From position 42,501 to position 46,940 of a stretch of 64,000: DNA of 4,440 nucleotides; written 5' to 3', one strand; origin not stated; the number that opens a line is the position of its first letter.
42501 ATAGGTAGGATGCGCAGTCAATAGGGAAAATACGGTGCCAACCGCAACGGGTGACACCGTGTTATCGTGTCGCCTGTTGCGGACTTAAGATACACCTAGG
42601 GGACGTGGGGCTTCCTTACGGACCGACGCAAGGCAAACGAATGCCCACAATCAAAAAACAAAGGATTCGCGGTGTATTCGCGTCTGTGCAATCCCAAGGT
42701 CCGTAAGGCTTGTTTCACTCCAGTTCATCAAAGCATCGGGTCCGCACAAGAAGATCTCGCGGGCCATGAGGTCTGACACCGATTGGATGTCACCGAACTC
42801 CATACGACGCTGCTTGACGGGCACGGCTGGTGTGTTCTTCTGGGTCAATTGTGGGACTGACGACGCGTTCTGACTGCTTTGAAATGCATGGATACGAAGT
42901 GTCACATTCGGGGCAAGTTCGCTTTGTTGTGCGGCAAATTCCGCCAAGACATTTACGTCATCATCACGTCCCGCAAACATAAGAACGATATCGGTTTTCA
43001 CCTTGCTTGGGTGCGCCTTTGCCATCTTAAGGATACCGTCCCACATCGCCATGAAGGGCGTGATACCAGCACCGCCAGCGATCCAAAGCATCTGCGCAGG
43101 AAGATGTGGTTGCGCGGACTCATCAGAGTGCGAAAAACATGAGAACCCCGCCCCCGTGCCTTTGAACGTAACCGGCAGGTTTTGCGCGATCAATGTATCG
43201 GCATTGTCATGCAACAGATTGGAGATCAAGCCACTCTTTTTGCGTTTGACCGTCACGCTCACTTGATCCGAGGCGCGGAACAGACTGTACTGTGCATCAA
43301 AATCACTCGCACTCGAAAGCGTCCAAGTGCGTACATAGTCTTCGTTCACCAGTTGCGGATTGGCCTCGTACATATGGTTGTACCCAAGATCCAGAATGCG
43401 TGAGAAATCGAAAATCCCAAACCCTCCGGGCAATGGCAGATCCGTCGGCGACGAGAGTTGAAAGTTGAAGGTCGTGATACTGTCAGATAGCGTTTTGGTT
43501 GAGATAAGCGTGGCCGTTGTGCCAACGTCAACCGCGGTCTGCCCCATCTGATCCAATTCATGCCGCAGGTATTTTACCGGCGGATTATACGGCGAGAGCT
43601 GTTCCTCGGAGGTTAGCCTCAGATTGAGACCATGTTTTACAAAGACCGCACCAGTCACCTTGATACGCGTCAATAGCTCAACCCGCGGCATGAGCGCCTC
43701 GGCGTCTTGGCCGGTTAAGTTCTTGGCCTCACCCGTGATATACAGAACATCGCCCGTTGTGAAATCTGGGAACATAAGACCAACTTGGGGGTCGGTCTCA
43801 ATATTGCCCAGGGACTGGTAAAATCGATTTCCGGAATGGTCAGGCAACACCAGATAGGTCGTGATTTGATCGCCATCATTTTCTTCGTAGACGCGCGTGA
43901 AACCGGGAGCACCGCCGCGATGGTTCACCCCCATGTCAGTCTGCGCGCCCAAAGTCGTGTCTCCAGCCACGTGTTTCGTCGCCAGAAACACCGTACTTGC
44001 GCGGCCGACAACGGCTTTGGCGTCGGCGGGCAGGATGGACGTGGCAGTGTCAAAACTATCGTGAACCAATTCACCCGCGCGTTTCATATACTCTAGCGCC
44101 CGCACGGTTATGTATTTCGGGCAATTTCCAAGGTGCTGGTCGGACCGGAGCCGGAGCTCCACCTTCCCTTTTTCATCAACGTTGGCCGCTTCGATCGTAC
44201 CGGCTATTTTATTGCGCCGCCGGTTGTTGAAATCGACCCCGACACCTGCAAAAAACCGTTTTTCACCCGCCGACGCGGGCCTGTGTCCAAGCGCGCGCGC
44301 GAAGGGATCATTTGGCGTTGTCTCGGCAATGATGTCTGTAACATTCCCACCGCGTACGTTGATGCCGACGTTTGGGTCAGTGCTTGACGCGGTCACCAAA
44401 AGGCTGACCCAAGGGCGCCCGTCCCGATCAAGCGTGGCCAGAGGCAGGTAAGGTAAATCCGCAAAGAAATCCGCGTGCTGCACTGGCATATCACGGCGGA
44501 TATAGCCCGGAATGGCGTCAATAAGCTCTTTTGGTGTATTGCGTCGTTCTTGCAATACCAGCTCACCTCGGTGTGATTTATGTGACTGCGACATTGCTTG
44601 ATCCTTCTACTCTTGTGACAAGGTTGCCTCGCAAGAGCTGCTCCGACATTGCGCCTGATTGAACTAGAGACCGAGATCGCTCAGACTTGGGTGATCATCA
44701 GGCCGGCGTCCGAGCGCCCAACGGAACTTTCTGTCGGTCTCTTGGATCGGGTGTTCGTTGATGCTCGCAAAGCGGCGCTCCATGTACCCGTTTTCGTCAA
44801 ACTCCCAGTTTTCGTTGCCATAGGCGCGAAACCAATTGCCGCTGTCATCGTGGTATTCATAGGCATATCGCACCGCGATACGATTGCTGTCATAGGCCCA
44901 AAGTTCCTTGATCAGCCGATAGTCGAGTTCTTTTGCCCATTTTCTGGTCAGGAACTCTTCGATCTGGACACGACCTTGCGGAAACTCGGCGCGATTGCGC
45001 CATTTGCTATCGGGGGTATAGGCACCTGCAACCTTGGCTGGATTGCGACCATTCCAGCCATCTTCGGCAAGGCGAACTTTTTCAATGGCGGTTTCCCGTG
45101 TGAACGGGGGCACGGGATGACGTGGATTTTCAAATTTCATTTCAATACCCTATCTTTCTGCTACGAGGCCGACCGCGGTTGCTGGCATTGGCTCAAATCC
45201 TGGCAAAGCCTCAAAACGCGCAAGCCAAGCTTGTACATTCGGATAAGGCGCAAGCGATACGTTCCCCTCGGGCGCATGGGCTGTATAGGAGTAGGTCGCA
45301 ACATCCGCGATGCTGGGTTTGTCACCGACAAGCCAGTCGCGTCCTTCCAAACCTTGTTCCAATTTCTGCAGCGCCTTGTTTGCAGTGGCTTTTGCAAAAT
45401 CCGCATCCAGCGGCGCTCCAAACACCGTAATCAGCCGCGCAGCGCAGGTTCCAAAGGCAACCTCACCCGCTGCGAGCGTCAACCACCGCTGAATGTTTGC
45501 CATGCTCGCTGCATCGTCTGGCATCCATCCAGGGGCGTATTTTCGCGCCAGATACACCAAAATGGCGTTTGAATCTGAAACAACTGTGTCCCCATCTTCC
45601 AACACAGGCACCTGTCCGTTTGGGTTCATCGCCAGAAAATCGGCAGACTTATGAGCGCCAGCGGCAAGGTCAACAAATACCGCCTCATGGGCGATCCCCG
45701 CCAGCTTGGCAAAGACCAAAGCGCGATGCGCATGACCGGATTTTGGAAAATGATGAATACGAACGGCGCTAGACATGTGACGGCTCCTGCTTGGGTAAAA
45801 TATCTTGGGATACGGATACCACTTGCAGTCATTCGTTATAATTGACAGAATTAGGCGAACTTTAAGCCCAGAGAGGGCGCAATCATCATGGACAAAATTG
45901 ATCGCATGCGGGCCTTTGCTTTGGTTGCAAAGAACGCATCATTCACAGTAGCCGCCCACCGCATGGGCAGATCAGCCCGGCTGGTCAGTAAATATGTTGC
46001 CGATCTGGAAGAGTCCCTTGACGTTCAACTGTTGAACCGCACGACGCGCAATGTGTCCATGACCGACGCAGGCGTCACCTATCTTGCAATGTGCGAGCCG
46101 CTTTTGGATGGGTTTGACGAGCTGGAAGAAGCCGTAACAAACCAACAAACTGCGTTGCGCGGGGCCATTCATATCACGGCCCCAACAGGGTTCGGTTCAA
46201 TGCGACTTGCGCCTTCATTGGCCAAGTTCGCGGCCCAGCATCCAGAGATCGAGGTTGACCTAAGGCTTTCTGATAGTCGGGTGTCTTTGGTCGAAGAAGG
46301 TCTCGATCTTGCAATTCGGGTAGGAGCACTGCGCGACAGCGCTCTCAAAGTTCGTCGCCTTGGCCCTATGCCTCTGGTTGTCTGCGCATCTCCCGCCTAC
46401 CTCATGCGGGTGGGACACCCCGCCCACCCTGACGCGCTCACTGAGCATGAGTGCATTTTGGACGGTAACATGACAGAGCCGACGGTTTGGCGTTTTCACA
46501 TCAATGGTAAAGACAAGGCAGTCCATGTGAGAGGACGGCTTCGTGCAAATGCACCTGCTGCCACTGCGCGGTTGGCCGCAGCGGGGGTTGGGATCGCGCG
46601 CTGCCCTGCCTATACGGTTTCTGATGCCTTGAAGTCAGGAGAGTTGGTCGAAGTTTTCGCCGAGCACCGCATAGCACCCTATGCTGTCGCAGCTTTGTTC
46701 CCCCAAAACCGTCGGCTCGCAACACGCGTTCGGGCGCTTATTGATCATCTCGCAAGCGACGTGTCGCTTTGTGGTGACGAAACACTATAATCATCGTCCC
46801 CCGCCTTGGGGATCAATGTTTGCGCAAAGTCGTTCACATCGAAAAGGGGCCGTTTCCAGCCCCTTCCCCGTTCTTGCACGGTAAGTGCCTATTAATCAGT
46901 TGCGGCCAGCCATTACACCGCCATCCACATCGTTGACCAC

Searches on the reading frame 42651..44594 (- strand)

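Call 7: search_protein_families(library=ncbifam, proteins=[window:42651-44594:-])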
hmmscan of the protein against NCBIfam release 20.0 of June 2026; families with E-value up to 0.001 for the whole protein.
window:42651-44594:- (647 aa): 7 families
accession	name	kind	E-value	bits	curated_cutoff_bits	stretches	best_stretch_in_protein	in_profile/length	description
NF009805.0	PRK13289.1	equivalog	1.6e-14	53.6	432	1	434-645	206-392/399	NO-inducible flavohemoprotein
NF058606.1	GlBtMonoRdsGbcB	equivalog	3.3e-13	49.2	500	1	419-645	59-247/362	glycine betaine monooxygenase reductase subunit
NF007964.0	PRK10684.1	equivalog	4.2e-10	39.1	383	1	442-646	66-238/333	NADH oxidoreductase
TIGR04025.1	PPOX_FMN_DR2398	subfamily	7.3e-10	38.3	170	1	203-297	29-116/197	MSMEG_1061 family FMN-dependent PPOX-type flavoprotein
TIGR02160.1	PA_CoA_Oxy5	hypoth_equivalog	1.1e-09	37.6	420.8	1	436-646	54-242/352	1,2-phenylacetyl-CoA epoxidase subunit PaaE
NF040810.1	BenC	equivalog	1.3e-06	27.8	430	1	436-646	155-331/333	benzoate 1,2-dioxygenase electron transfer component BenC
NF045803.1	MethMoxFADbindMmoC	equivalog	5.4e-05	22.1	500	1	487-646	206-341/343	aromatic/alkene monooxygenase hydroxylase FAD-binding subunit MmoC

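Call 101: search_protein_families(library=pfam, proteins=[window:42651-44594:-], max_evalue=0.0001)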
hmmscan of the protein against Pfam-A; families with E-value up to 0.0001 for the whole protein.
window:42651-44594:- (647 aa): 2 families
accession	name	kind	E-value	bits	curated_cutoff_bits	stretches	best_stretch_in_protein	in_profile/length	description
PF01243.27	PNPOx_N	-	1.2e-07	32.6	28.1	0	229-302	30-85/120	Pyridoxamine 5'-phosphate oxidase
PF00175.26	NAD_binding_1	-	2.7e-06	28.4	22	1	505-624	2-105/109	Oxidoreductase NAD-binding domain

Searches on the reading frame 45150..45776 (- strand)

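Call 7: search_protein_families(library=ncbifam, proteins=[window:45150-45776:-])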
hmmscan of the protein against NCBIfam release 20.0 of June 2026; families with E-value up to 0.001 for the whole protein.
window:45150-45776:- (208 aa): 7 families
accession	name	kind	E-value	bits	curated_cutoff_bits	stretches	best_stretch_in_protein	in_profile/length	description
TIGR01262.1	maiA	equivalog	3.3e-21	75.9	171.05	1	9-195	4-200/211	maleylacetoacetate isomerase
NF007831.0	PRK10542.1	equivalog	7.4e-13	48.5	198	1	27-192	22-189/201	glutathione transferase GstA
NF008731.0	PRK11752.1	equivalog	1.3e-12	47.6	325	1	26-173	71-224/287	glutathione-dependent disulfide-bond oxidoreductase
NF010579.0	PRK13972.1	equivalog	2.9e-12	46.5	332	1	13-192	9-197/215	GSH-dependent disulfide bond oxidoreductase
NF050814.1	FtsZBindFzlA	equivalog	9.2e-12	45.2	300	1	1-198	1-210/228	FtsZ-binding protein FzlA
NF011693.0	PRK15113.1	equivalog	1.7e-07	31.1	150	1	19-107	22-117/214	glutathione transferase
NF049950.1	IsopEpoxGlthnTfaseIsoI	equivalog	2.8e-06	27.1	300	0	20-81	24-79/238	iIsoprene-epoxide--glutathione S-transferase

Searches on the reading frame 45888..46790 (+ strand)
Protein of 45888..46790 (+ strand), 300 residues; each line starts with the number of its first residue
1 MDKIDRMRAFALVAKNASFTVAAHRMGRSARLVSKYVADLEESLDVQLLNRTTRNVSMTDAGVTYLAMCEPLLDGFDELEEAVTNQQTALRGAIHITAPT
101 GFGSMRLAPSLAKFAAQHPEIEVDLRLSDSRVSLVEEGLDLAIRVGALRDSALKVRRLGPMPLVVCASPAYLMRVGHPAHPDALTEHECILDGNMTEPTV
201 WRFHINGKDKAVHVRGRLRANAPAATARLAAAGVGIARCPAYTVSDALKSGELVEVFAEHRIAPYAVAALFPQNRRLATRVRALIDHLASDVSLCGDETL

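Call 7: search_protein_families(library=ncbifam, proteins=[window:45888-46790:+])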
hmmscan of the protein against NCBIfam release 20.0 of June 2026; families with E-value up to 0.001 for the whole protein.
window:45888-46790:+ (300 aa): 51 families (the best 25 are shown)
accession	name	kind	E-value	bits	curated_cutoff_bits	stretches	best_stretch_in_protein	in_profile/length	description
NF040888.1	trans_reg_YafC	equivalog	9.3e-59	198.7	470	1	4-290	5-291/293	DNA-binding transcriptional regulator YafC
NF007917.1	PRK10632.1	equivalog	2.9e-49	167.9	425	1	1-290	1-290/303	HTH-type transcriptional activator AaeR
NF011573.0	PRK14997.1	equivalog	1.2e-40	139.5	380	1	8-291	10-296/303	LysR family transcriptional regulator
NF007315.1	PRK09801.1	equivalog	3e-38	131.6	398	1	12-288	16-292/301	L-tartrate utilization transcriptional activator TtdR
NF008352.0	PRK11139.1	subfamily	8.7e-36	123.5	288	1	6-291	10-291/305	transcriptional regulator GcvA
TIGR03418.1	chol_sulf_TF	equivalog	6.8e-27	94.2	324.8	1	4-289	3-289/291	choline sulfate utilization transcriptional regulator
NF007491.0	PRK10086.1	equivalog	1.3e-26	93.2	316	1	4-292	19-309/313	DNA-binding transcriptional regulator DsdC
TIGR03339.1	phn_lysR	subfamily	5.9e-23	81.5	341.1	1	7-184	2-179/279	aminoethylphosphonate catabolism associated LysR family transcriptional regulator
NF040786.1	LysR_Sec_metab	equivalog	8.9e-21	74.2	250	1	5-167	4-169/298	selenium metabolism-associated LysR family transcriptional regulator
TIGR02036.1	dsdC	equivalog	2.7e-20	72.6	352.4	1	4-292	10-301/302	DNA-binding transcriptional regulator DsdC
NF008722.0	PRK11716.1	equivalog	1.6e-19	70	246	1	4-288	3-290/293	HTH-type transcriptional activator IlvY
NF041130.1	PenR_Burk_TF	exception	4.2e-19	68.8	625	1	5-257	11-255/292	beta-lactamase transcriptional regulator PenR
NF008416.0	PRK11242.1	equivalog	8e-19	68.1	277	1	7-191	6-194/300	transcriptional regulator CynR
NF053705.1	TransRegGltCGpos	equivalog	3.6e-18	65.8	350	1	7-129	6-128/300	glutamate biosynthesis transcriptional regulator GltC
NF047520.1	trans_act_CidR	equivalog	9.7e-18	64.3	415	1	4-126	3-125/292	cidABC operon transcriptional activator CidR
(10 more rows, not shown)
